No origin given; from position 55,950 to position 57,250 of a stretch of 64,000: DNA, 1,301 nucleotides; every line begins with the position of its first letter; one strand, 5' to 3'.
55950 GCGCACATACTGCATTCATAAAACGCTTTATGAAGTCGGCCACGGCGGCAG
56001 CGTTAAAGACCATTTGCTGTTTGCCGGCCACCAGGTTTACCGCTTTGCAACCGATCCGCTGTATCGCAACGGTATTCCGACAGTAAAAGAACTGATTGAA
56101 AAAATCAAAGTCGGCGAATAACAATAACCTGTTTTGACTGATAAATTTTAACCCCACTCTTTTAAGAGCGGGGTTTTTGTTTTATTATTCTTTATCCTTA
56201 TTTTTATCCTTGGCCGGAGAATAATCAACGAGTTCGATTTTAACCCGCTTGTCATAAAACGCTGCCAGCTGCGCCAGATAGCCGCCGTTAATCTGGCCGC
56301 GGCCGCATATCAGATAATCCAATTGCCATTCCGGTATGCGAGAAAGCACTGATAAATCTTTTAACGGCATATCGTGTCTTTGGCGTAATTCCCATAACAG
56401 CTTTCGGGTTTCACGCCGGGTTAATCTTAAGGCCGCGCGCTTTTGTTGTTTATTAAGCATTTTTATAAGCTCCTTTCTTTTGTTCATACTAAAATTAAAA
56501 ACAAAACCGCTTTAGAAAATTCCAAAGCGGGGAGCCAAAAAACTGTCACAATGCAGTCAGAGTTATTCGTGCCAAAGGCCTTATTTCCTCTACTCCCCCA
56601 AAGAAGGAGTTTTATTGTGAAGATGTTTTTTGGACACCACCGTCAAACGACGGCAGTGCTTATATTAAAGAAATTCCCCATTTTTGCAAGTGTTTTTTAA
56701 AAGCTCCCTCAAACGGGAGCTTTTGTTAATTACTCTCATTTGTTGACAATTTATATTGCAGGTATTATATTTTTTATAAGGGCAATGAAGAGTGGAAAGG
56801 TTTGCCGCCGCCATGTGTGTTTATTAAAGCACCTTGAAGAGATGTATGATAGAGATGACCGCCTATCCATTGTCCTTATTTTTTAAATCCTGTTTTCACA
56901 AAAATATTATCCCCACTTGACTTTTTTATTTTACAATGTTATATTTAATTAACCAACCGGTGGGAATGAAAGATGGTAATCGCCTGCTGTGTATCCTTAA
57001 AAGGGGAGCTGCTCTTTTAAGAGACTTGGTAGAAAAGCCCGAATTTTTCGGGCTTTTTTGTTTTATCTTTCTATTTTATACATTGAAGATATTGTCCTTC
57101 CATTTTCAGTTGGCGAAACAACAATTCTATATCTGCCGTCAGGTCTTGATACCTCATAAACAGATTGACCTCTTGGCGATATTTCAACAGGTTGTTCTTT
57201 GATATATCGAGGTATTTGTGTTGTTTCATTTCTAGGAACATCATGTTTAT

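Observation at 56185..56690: Paralogous cassette B on the minus strand, with the same promoter and terminator logic and a homologous small regulator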

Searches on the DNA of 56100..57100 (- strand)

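Call 9: search_rna_families(source=window, start=56100, end=57100, threshold=evalue, max_evalue=10, show_alignments=2)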
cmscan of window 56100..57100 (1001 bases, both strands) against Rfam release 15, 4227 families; matches with E-value up to 10: 51.
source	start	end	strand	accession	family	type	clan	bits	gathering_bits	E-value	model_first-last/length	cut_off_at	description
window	57002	57080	+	RF01770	rimP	Cis-reg; leader;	-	29.3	47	0.017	1-102/102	no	Gammaprotebacteria rimP leader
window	56780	56875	+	RF02924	skipping-rope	Gene; sRNA;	-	25.7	36.7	0.0017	1-80/80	no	skipping-rope RNA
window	57024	57100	-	RF02029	sraA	Gene; sRNA;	-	25.4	56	0.21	20-95/95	5'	sraA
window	56100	56188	+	RF00557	L10_leader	Cis-reg; leader;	-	23.1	44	0.24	64-138/138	5'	Ribosomal protein L10 leader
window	56924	57064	+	RF04182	GibS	Gene; sRNA;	-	22.4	115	1.5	1-142/142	no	GibS sRNA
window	56667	56754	-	RF01770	rimP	Cis-reg; leader;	-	21.4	47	0.87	1-102/102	no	Gammaprotebacteria rimP leader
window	56968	57061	+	RF00513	Trp_leader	Cis-reg; leader;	-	21.3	41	0.14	1-100/100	no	Tryptophan operon leader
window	56993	57062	+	RF00506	Thr_leader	Cis-reg; leader;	-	21.3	55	0.24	1-118/118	no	Threonine operon leader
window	57035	57087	-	RF02236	asX2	Gene; sRNA;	-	21.2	70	0.16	1-87/87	no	Xanthomonas sRNA asX2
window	56999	57087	-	RF01770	rimP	Cis-reg; leader;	-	21.2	47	0.95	1-102/102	no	Gammaprotebacteria rimP leader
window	56993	57076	+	RF02621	BSnc120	Gene; sRNA;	-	21.1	114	0.062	1-88/88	no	Brucella sRNA 120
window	56879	57069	+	RF00121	MicC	Gene; sRNA;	-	20.8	90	2.3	1-123/123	no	MicC RNA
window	56663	56729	+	RF01859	Phe_leader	Cis-reg; leader;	-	20.7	55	1.1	1-125/125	no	Phenylalanine leader peptide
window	56134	56182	+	RF02399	NsiR1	Gene; sRNA;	-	20.5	39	0.23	1-60/60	no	Nitrogen stress-induced RNA 1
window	57032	57082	-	RF01459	rliE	Gene; sRNA;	-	20.5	90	0.93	1-222/222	no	Listeria sRNA rliE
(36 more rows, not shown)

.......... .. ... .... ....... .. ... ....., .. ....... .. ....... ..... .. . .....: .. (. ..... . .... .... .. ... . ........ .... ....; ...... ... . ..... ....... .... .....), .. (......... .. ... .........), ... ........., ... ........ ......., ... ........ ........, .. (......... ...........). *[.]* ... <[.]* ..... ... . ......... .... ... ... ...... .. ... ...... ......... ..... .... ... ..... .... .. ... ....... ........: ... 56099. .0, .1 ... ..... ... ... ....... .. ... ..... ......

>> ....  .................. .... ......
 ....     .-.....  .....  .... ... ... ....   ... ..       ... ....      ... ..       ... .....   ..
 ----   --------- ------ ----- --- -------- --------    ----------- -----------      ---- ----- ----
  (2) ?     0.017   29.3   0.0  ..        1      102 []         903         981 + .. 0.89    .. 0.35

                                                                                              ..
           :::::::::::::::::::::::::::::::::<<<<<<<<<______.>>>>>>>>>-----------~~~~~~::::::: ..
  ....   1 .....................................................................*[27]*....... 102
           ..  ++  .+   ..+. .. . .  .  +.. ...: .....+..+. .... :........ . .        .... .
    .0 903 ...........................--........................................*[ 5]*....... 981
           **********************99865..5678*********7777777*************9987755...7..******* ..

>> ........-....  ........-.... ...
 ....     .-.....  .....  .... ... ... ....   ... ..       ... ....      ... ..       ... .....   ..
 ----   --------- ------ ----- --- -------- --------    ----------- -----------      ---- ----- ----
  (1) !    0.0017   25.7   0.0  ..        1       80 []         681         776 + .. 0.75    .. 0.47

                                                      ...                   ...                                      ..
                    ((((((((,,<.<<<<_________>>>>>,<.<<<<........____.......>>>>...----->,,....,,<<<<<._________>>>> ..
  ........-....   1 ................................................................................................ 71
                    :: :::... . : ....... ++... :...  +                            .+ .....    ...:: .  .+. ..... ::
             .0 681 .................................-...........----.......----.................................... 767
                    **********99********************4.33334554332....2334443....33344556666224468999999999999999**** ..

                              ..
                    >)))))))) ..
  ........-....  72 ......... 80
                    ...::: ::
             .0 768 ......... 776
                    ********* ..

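Call 34: build_rna_model(alignment_id=A2, structure=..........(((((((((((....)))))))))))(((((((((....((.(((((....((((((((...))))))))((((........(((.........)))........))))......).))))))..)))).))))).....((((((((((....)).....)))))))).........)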
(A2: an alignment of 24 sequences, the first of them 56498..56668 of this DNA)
Model R1 built from alignment A2 (24 sequences, 188 columns); structure: as given.
model positions 172; base pairs 52; branch points 3; effective number of sequences 1.54; information 0.59 bits per position. Calibrated on 0.2 Mb of random sequence (short: E-values are rough).
structure used (alignment columns):
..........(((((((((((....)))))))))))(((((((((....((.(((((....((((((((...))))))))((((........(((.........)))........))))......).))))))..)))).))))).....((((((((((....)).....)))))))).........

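Call 35: search_with_rna_model(model_id=R1, sources=[window, L001, L002, L003, L004, L005, L007, L008, L009, L011, L012, L013, L014, L015, L016, L017, L019, L020, L021, L022, L023, L024, L025, L006, L010, L018], max_evalue=1, make_alignment=true)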
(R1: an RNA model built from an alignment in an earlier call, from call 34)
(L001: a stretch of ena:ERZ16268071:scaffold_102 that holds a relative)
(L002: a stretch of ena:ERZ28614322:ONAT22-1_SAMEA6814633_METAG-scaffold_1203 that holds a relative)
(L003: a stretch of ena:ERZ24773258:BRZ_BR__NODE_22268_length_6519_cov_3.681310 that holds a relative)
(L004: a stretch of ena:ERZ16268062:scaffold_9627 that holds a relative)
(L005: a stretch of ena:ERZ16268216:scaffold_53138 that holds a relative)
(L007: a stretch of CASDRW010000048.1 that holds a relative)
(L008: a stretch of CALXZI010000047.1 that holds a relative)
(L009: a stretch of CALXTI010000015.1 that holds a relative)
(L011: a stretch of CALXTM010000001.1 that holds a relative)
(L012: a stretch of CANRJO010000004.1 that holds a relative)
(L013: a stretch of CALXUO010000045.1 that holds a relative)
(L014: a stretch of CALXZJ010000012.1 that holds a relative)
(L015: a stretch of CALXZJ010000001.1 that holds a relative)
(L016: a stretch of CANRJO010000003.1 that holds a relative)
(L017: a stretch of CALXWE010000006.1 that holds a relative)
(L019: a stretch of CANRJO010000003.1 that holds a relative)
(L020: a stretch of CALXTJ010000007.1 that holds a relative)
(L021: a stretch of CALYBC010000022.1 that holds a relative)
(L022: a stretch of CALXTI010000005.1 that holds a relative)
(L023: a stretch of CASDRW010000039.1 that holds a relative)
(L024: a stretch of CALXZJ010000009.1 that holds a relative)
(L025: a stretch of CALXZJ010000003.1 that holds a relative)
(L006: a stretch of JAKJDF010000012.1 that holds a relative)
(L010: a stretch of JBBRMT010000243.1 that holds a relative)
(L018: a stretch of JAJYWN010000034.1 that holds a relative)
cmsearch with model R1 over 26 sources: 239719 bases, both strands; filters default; matches with E-value up to 1: 42.
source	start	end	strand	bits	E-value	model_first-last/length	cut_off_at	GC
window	56498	56668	-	199.4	6.6e-57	1-172/172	no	0.42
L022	1238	1408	-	190.1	3.7e-54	1-172/172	no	0.4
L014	4250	4421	-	188.6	1.1e-53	1-172/172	no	0.42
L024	3915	4085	-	187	3e-53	1-172/172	no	0.42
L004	539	708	+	187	3.2e-53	1-172/172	no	0.4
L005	568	737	+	187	3.2e-53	1-172/172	no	0.4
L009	2325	2495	-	185.7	7.5e-53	1-172/172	no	0.42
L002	3795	3967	+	182.2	8.4e-52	1-172/172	no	0.42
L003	844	1016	+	182.2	8.4e-52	1-172/172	no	0.42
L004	324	492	+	182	9.7e-52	1-172/172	no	0.43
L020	2610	2780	+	181.5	1.3e-51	1-172/172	no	0.42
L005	352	520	+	181.3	1.6e-51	1-172/172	no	0.43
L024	4135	4306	-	180.7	2.3e-51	1-172/172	no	0.42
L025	1359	1529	+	180.5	2.7e-51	1-172/172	no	0.42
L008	5293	5460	+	175.9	6.2e-50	1-172/172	no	0.4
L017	2769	2939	+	175.8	6.5e-50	1-172/172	no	0.43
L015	7680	7847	-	168.7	8.5e-48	1-172/172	no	0.43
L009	2545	2713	-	152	7.5e-43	1-172/172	no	0.4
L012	454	618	-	147.1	2.1e-41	1-172/172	no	0.39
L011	4212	4394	-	143.8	2.1e-40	1-172/172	no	0.44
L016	3181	3349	+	143.1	3.3e-40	1-172/172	no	0.4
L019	164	328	+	140.5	1.9e-39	1-172/172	no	0.41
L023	1304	1486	+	134.6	1.1e-37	1-172/172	no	0.42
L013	7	182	+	134.1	1.6e-37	1-172/172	no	0.43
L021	226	404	+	134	1.7e-37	1-172/172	no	0.42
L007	2435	2618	+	129.9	2.6e-36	1-172/172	no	0.45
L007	1950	2138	+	120.7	1.5e-33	1-172/172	no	0.43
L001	3811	3961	+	48.7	3.3e-12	1-172/172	no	0.36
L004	2935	3145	+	26.2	1.6e-05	1-172/172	no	0.43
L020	5137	5288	+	20.4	0.00079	1-172/172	no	0.44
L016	3073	3224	-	15.9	0.018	1-172/172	no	0.38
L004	289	367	-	15.7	0.02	1-172/172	no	0.38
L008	5201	5248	+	14.5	0.045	1-172/172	no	0.38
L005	532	611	-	14.3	0.054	1-172/172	no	0.38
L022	1453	1502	-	13.5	0.093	1-172/172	no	0.3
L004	504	582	-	13.1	0.12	1-172/172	no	0.37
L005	317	395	-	12.4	0.2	1-172/172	no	0.39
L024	4042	4155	+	11.4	0.38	1-172/172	no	0.36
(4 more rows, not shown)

Alignment A3: 42 matches aligned to the model, 295 columns, each read 5' to 3' on its own strand. Consensus structure (alignment columns), stored with it:
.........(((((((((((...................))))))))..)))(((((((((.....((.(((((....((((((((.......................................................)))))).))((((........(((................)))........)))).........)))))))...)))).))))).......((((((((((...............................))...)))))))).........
